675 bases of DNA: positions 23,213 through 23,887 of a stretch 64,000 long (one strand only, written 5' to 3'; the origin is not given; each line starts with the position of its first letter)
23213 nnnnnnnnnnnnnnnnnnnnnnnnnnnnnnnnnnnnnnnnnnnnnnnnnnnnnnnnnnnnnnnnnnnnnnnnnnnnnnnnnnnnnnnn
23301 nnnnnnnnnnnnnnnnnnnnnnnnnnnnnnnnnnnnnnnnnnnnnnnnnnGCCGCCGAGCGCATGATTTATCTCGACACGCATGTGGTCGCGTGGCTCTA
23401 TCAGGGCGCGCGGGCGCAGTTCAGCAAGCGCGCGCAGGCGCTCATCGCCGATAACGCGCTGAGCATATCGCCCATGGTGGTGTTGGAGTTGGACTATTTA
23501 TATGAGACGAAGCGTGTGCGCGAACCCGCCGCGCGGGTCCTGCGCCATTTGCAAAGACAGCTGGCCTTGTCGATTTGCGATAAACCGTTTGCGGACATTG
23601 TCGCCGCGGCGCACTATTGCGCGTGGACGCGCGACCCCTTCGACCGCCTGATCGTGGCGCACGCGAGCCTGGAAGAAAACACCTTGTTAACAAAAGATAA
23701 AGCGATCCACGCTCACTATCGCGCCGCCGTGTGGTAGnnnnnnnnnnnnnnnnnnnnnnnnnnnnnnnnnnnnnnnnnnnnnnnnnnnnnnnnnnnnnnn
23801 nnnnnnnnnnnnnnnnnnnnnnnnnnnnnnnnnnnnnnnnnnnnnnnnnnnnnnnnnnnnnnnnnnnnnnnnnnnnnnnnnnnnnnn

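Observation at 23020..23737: Type II toxin-antitoxin module (Phd/YefM-like antitoxin + PIN toxin) inserted between ruvA and ruvB, with a perfect 17-bp operator palindrome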

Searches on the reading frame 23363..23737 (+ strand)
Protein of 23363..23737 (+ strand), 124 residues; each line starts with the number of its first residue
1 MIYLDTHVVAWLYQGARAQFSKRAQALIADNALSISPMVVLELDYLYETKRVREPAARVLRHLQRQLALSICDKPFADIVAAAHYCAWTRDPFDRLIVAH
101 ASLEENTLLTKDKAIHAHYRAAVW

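Call 6: search_protein_families(library=pfam, proteins=[window:23363-23737:+], max_evalue=0.01)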
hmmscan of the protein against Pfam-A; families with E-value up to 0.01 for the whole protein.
window:23363-23737:+ (124 aa): 1 family
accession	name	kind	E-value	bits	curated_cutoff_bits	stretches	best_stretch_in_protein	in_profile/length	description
PF01850.27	PIN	-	8.3e-12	46.2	23.6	1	2-117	1-116/120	PIN domain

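Call 7: search_protein_families(library=ncbifam, proteins=[window:23363-23737:+], max_evalue=0.01)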
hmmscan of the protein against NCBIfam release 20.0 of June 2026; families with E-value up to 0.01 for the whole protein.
window:23363-23737:+ (124 aa): 0 families

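Call 9: find_homologous_proteins(query=window:23363-23737:+)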
Query window:23363-23737:+ (124 aa): 804 proteins with E <= 0.001 among 811 candidates; the best 120 are listed.
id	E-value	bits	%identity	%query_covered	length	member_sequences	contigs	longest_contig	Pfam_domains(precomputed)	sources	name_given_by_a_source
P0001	1.4e-75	269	100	100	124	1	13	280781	PF01850.28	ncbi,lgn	ncbi:MAG: PIN domain-containing protein [Pseudomonadota bacterium]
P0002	4.3e-59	215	80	100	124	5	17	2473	PF01850.28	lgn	-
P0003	6.8e-39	150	59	100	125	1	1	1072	PF01850.28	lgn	-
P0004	1.6e-37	146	57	100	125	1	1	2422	PF01850.28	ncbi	-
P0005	1.2e-36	143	59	100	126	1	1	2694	PF01850.28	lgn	-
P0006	1.3e-36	143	58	100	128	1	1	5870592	PF01850.28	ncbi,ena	-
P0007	1.7e-36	143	54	100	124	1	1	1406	PF01850.28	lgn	-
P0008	1.7e-36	143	57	100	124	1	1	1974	PF01850.28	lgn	-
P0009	1.8e-36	143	53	100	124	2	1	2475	PF01850.28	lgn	-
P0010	1.9e-36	142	56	100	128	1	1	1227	PF01850.28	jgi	jgi:PIN domain nuclease of toxin-antitoxin system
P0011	1.9e-36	142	60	100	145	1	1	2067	PF01850.28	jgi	jgi:PIN domain nuclease of toxin-antitoxin system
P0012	6.4e-36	141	53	100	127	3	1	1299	PF01850.28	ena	-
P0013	7.5e-36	140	56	100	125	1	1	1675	PF01850.28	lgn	-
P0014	8.4e-36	140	52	100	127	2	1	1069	PF01850.28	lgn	-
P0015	1.3e-35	140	56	100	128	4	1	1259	PF01850.28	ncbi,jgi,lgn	-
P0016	1.3e-35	140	57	100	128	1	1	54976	PF01850.28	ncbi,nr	ncbi:MAG: PIN domain-containing protein [Caldilineaceae bacterium]|nr:PIN domain-containing protein 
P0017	3.4e-35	138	52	100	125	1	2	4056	PF01850.28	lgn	-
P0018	4.4e-35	138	55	100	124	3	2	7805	PF01850.28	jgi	jgi:PIN domain nuclease of toxin-antitoxin system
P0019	6.1e-35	138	54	100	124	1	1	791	PF01850.28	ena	-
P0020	9.3e-35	137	56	100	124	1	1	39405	PF01850.28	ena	-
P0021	1.0e-34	137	55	100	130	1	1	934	PF01850.28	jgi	jgi:PIN domain nuclease of toxin-antitoxin system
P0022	1.2e-34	137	54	100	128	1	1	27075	PF01850.28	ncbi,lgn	-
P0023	1.3e-34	136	55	100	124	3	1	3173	PF01850.28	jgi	jgi:PIN domain nuclease of toxin-antitoxin system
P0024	1.5e-34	136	55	100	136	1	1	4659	PF01850.28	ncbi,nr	ncbi:MAG TPA: PIN domain-containing protein [Thermoanaerobaculia bacterium]|nr:PIN domain-containing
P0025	1.7e-34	136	53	100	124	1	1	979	PF01850.28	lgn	-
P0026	1.8e-34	136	57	100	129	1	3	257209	PF01850.28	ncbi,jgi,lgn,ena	-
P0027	2.0e-34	136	55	100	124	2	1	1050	PF01850.28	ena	-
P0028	2.2e-34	136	52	99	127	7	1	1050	PF01850.28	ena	-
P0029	2.2e-34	136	54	100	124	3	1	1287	PF01850.28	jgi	jgi:PIN domain nuclease of toxin-antitoxin system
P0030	2.8e-34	135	56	98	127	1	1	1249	PF01850.28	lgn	-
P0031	3.1e-34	135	56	100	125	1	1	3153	PF01850.28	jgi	jgi:PIN domain nuclease of toxin-antitoxin system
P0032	3.1e-34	135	56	100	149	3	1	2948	PF01850.28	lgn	-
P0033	3.3e-34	135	52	100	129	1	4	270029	PF01850.28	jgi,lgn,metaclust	metaclust:\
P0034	3.3e-34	135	52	100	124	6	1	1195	PF01850.28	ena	-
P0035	3.9e-34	135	57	96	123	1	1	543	PF01850.28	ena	-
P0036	4.2e-34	135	56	100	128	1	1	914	PF01850.28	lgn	-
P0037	4.9e-34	135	54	100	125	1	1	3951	PF01850.28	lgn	-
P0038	5.0e-34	135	54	100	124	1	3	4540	PF01850.28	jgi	jgi:PIN domain nuclease of toxin-antitoxin system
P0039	6.4e-34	134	54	100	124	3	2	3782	PF01850.28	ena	-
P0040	6.9e-34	134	55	100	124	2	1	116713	PF01850.28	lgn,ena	-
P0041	6.9e-34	134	52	100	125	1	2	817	PF01850.28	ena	-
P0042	7.1e-34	134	54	100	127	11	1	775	PF01850.28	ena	-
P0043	7.7e-34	134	52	100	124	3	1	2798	PF01850.28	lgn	-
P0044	8.3e-34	134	55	99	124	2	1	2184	PF01850.28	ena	-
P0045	1.1e-33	133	55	100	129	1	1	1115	PF01850.28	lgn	-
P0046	1.1e-33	133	53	100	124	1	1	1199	PF01850.28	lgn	-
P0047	1.2e-33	133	54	100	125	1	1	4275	PF01850.28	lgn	-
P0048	1.3e-33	133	53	100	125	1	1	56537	PF01850.28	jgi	jgi:PIN domain nuclease of toxin-antitoxin system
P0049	1.4e-33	133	52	100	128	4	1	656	PF01850.28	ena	-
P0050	1.7e-33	133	52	100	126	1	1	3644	PF01850.28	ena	-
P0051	1.7e-33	133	52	100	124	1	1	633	PF01850.28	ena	-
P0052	1.8e-33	133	53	100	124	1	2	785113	PF01850.28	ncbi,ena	-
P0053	2.1e-33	133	55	100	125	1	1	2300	PF01850.28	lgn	-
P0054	2.1e-33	133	53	100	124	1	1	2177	PF01850.28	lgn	-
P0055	2.4e-33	132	53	100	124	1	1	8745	PF01850.28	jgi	jgi:PIN domain nuclease of toxin-antitoxin system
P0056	2.4e-33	132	52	100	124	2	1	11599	PF01850.28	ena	-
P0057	2.6e-33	132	56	100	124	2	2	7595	PF01850.28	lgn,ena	-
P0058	2.6e-33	132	57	100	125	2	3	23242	PF01850.28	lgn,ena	-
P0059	2.7e-33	132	55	100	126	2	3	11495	PF01850.28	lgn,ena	-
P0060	2.8e-33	132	55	100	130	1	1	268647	PF01850.28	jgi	jgi:PIN domain nuclease of toxin-antitoxin system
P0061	2.9e-33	132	57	100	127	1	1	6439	PF01850.28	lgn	-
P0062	2.9e-33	132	51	100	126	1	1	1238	PF01850.28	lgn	-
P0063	3.2e-33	132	50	100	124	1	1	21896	PF01850.28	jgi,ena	jgi:PIN domain nuclease of toxin-antitoxin system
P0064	3.2e-33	132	52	100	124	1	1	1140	PF01850.28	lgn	-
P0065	3.3e-33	132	54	98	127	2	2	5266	PF01850.28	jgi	-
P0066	3.3e-33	132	49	100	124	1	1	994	PF01850.28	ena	-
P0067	3.5e-33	132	53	100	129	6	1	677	PF01850.28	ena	-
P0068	3.9e-33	132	52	100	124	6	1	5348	PF01850.28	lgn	-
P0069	4.1e-33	132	55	100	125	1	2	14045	PF01850.28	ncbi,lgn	-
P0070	4.4e-33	132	54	100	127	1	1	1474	PF01850.28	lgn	-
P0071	4.4e-33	132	53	100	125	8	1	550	PF01850.28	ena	-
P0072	4.5e-33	132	51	100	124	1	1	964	PF01850.28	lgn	-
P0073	4.8e-33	131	55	100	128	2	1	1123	PF01850.28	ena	-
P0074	5.2e-33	131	54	100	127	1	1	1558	PF01850.28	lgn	-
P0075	6.3e-33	131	54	100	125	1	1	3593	PF01850.28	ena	-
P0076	6.3e-33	131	51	100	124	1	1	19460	PF01850.28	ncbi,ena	-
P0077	6.3e-33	131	51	100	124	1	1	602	PF01850.28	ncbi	-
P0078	6.5e-33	131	52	100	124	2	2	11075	PF01850.28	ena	-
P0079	6.6e-33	131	56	100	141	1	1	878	PF01850.28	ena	-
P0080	6.8e-33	131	52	100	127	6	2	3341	PF01850.28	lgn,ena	-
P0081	8.4e-33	131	52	100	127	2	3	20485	PF01850.28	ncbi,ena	-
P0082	8.5e-33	131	56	100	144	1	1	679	PF01850.28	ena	-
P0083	9.8e-33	130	51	100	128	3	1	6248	PF01850.28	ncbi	-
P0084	9.9e-33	130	52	100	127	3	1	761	PF01850.28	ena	-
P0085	1.1e-32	130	53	100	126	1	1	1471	PF01850.28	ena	-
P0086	1.1e-32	130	55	100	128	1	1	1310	PF01850.28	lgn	-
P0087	1.1e-32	130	52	100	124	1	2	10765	PF01850.28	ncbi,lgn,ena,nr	ncbi:MAG: PIN domain-containing protein [bacterium]|nr:PIN domain-containing protein [bacterium]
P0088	1.2e-32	130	52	100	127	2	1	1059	PF01850.28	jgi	jgi:PIN domain nuclease of toxin-antitoxin system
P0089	1.2e-32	130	52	100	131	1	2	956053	PF01850.28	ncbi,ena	-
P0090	1.2e-32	130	50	100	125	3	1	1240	PF01850.28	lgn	-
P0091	1.3e-32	130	55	100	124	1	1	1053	PF01850.28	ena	-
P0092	1.4e-32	130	51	100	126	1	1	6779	PF01850.28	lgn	-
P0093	1.6e-32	130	51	100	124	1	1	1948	PF01850.28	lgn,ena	-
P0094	1.7e-32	130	55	98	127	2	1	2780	PF01850.28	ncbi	-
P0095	1.7e-32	130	54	100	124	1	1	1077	PF01850.28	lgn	-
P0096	1.8e-32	130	53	100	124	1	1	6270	PF01850.28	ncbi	-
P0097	1.9e-32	130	51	100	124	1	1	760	PF01850.28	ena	-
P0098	1.9e-32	130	54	100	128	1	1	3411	PF01850.28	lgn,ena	-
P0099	1.9e-32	130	52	98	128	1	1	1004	PF01850.28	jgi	jgi:PIN domain nuclease of toxin-antitoxin system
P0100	2.0e-32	129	52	100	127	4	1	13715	PF01850.28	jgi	jgi:PIN domain nuclease of toxin-antitoxin system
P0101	2.0e-32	129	55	100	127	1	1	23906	PF01850.28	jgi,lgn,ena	-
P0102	2.0e-32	129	52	98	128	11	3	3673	PF01850.28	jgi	-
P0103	2.0e-32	129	50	100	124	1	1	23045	PF01850.28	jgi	-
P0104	2.2e-32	129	52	100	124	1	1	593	PF01850.28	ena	-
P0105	2.7e-32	129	55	100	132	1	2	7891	PF01850.28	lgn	-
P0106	2.7e-32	129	51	100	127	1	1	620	PF01850.28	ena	-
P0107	3.0e-32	129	51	100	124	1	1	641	PF01850.28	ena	-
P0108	3.0e-32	129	52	100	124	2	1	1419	PF01850.28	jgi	-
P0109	3.1e-32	129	52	100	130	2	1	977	PF01850.28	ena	-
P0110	3.2e-32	129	52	100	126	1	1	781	PF01850.28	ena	-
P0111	3.2e-32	129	52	100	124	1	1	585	PF01850.28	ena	-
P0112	3.3e-32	129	52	100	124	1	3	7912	PF01850.28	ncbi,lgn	-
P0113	3.4e-32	129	56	100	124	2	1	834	PF01850.28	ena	-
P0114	3.4e-32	129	51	100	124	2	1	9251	PF01850.28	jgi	-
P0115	3.6e-32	129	52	100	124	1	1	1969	PF01850.28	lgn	-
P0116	4.0e-32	128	54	100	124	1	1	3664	PF01850.28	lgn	-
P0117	4.1e-32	128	52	100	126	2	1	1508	PF01850.28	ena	-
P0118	4.2e-32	128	49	100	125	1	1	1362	PF01850.28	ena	-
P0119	4.2e-32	128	50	98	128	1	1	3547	PF01850.28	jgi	-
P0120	4.2e-32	128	51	100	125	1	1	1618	PF01850.28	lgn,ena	-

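Call 12: find_encoding_contigs(protein=P0002, flank=5000, max_places=10)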
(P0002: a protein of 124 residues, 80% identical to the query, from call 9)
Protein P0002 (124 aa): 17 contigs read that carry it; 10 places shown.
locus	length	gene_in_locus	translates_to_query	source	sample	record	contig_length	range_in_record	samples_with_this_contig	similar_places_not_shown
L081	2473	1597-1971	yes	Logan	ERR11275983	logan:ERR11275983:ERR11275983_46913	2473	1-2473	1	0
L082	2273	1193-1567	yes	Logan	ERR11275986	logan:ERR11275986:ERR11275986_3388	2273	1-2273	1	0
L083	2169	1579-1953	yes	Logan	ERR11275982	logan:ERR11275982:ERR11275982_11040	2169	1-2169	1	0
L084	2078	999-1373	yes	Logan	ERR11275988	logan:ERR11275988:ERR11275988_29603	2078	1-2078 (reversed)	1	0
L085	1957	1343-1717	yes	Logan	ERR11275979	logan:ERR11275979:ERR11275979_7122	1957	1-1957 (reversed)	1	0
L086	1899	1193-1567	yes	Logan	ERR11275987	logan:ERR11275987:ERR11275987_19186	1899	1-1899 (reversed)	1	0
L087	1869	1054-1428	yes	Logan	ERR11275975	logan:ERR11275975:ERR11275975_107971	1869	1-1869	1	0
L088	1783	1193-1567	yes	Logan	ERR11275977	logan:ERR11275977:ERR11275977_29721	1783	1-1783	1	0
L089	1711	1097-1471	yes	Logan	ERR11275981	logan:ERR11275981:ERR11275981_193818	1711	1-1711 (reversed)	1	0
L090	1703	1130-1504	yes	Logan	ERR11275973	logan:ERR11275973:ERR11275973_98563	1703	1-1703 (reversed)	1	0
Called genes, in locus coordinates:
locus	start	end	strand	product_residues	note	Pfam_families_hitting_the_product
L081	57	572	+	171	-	PF02075:RuvC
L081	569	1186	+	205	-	PF01330:RuvA_N, PF21176:RecR_HhH (faint), PF00633:HHH (faint), PF14520:HHH_5, PF07499:RuvA_C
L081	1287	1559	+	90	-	PF02604:PhdYeFM_antitox (faint)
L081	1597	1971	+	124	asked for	PF01850:PIN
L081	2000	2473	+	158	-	?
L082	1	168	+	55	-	?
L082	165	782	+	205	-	PF01330:RuvA_N, PF21176:RecR_HhH (faint), PF00633:HHH (faint), PF14520:HHH_5, PF07499:RuvA_C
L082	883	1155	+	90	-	PF02604:PhdYeFM_antitox (faint)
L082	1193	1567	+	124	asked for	PF01850:PIN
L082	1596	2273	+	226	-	?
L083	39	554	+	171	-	PF02075:RuvC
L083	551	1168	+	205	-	PF01330:RuvA_N, PF21176:RecR_HhH (faint), PF00633:HHH (faint), PF14520:HHH_5, PF07499:RuvA_C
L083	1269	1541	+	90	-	PF02604:PhdYeFM_antitox (faint)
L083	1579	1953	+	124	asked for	PF01850:PIN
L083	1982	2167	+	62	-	?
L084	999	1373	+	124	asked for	PF01850:PIN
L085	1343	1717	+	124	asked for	PF01850:PIN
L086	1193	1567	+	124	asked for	PF01850:PIN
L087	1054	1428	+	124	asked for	PF01850:PIN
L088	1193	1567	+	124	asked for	PF01850:PIN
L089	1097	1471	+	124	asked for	PF01850:PIN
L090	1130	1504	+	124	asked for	PF01850:PIN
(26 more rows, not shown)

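Call 13: find_encoding_contigs(protein=P0001, flank=3000, max_places=10)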
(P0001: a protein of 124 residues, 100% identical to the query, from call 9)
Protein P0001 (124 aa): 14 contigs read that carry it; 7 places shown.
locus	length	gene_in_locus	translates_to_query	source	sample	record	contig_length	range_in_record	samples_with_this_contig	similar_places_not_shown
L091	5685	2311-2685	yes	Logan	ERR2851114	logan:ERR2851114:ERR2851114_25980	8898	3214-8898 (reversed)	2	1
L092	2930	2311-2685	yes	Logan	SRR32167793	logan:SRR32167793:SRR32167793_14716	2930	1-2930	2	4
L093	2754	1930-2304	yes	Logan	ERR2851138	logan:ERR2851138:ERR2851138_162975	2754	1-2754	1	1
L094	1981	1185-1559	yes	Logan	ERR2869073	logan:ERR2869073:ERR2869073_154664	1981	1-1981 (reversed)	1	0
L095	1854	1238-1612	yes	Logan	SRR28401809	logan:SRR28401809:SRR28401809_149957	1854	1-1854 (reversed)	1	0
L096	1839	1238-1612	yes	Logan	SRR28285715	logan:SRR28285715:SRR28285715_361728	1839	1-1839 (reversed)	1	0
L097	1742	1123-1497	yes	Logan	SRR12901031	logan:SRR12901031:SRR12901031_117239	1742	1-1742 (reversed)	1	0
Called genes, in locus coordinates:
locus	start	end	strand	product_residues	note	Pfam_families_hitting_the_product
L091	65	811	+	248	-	PF20772:TACO1_YebC_N, PF01709:Transcrip_reg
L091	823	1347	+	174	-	PF02075:RuvC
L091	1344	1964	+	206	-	PF01330:RuvA_N, PF00633:HHH (faint), PF21176:RecR_HhH (faint), PF14520:HHH_5, PF07499:RuvA_C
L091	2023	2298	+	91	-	PF02604:PhdYeFM_antitox (weak)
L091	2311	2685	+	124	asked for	PF01850:PIN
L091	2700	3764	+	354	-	PF06068:TIP49 (weak), PF05496:RuvB_N, PF00004:AAA, PF07728:AAA_5 (weak), PF17864:AAA_lid_4, PF05491:WHD_RuvB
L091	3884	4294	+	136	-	PF13279:4HBT_2, PF03061:4HBT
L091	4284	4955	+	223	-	PF01618:MotA_ExbB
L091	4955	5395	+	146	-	PF02472:ExbD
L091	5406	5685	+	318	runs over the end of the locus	-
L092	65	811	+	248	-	PF20772:TACO1_YebC_N, PF01709:Transcrip_reg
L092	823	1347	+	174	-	PF02075:RuvC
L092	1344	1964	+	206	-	PF01330:RuvA_N, PF00633:HHH (faint), PF21176:RecR_HhH (faint), PF14520:HHH_5, PF07499:RuvA_C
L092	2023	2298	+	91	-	PF02604:PhdYeFM_antitox (weak)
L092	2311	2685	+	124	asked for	PF01850:PIN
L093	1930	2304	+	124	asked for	PF01850:PIN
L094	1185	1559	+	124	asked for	PF01850:PIN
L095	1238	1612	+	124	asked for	PF01850:PIN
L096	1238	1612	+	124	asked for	PF01850:PIN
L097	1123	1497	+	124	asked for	PF01850:PIN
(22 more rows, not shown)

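Call 21: search_solved_structures(query=window:23363-23737:+, max_evalue=1, show_alignments=2)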
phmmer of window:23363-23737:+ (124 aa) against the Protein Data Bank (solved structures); distinct sequences matched with E-value up to 1: 5.
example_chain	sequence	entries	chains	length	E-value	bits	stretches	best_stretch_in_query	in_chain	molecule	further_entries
5x3t_B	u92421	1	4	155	0.037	17.3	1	5-86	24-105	Ribonuclease VapC26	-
4d7s_A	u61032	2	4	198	0.67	13.2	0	39-100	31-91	STHK_CNBD_CGMP | STHK_CNBD_CAMP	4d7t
7rsh_A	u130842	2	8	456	0.79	13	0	38-100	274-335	SthK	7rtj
6vxz_A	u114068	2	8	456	0.8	13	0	38-100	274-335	SthK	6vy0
10rx_A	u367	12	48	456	0.82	12.9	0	38-100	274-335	Transcriptional regulator, Crp/Fnr family | SthK cyclic nucleotide-gated potassium channel | Putative transcriptional regulator, Crp/Fnr family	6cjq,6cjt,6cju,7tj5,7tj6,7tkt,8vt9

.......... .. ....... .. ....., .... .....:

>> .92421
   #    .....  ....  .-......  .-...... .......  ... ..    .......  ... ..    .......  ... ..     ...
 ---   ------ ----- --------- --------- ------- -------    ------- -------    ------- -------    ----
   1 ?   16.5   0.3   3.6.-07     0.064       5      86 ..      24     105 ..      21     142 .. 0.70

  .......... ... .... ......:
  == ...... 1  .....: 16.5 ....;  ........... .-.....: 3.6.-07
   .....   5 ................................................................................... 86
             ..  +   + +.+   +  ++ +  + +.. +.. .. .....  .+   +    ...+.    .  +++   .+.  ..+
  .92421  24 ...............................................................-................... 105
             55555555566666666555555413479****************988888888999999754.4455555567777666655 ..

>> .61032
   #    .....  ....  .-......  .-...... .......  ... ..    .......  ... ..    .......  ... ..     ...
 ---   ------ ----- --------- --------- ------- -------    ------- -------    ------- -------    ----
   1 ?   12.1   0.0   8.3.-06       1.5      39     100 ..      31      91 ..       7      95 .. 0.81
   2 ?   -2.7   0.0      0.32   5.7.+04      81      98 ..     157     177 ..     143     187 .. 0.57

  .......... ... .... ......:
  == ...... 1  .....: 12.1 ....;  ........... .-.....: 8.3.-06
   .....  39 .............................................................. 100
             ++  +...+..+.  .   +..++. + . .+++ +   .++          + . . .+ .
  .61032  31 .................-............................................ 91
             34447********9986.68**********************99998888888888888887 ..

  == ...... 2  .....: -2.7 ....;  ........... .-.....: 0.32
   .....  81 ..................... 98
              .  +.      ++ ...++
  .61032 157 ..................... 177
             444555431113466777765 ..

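Call 24: find_related_loci(query=A2, collection=metagenome_contigs, flank=3500)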
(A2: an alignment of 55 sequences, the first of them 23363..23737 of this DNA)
Query A2 (124 aa) in metagenome_contigs; peptide patterns used: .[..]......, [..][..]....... (x = any residue, [..] = any of these).
600 stretches matched a pattern (row limit reached: there are more); 583 encode a relative of the query (tblastn E <= 1e-3); the best 80 are kept; 80 distinct loci.
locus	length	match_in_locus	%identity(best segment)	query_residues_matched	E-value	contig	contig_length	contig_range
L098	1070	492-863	57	1-124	2e-44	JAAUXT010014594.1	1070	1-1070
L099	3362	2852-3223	55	1-124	3e-42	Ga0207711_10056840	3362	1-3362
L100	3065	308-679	53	1-124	2e-42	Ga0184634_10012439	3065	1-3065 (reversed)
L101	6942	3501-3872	55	1-124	8e-42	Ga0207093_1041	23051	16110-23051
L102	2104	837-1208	52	1-124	2e-41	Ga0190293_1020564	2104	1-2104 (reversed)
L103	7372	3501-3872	52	1-124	4e-41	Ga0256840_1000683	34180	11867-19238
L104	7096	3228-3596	51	2-124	2e-40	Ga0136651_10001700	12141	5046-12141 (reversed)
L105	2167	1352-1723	52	1-124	9e-41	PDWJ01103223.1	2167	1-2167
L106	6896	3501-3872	52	1-124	7e-41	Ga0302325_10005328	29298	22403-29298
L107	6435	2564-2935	51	1-124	2e-40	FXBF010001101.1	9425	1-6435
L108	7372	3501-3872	52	1-124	2e-40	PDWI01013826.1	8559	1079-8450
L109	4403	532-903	52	1-124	2e-40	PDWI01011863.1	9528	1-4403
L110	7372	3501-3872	57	1-124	3e-40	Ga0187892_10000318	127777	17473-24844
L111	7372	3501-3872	52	1-124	5e-40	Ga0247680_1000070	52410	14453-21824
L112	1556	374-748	53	1-124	2e-40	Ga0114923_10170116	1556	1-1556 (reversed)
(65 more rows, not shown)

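Call 44: search_protein_families(library=padloc, proteins=[window:23363-23737:+], max_evalue=0.01)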
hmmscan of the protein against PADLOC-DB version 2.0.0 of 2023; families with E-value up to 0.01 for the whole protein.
window:23363-23737:+ (124 aa): 0 families

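Call 48: predict_structure(alignment_id=A2)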
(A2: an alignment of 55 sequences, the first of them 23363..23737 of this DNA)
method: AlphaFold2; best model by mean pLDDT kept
length: 124 residues; sequences in the alignment: 55
mean_pLDDT: 96.3   pTM: 0.89
mean pLDDT of the five models: 96.3, 96.1, 96.0, 95.8, 95.7
residues with pLDDT >= 90: 120; 70-90: 4; 50-70: 0; < 50: 0
segments of 3 or more residues with pLDDT < 50: none
pLDDT, mean of each block of 10 residues (from residue 1): 97 91 94 98 98 97 97 97 95 97 97 97 96
secondary structure, 60 per line:
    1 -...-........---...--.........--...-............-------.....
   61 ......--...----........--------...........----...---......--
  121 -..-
elements in order: E2-4 H6-13 H22-30 E33-35 H37-48 H56-66 E69-71 H76-83 H92-102 E107-109 H113-118
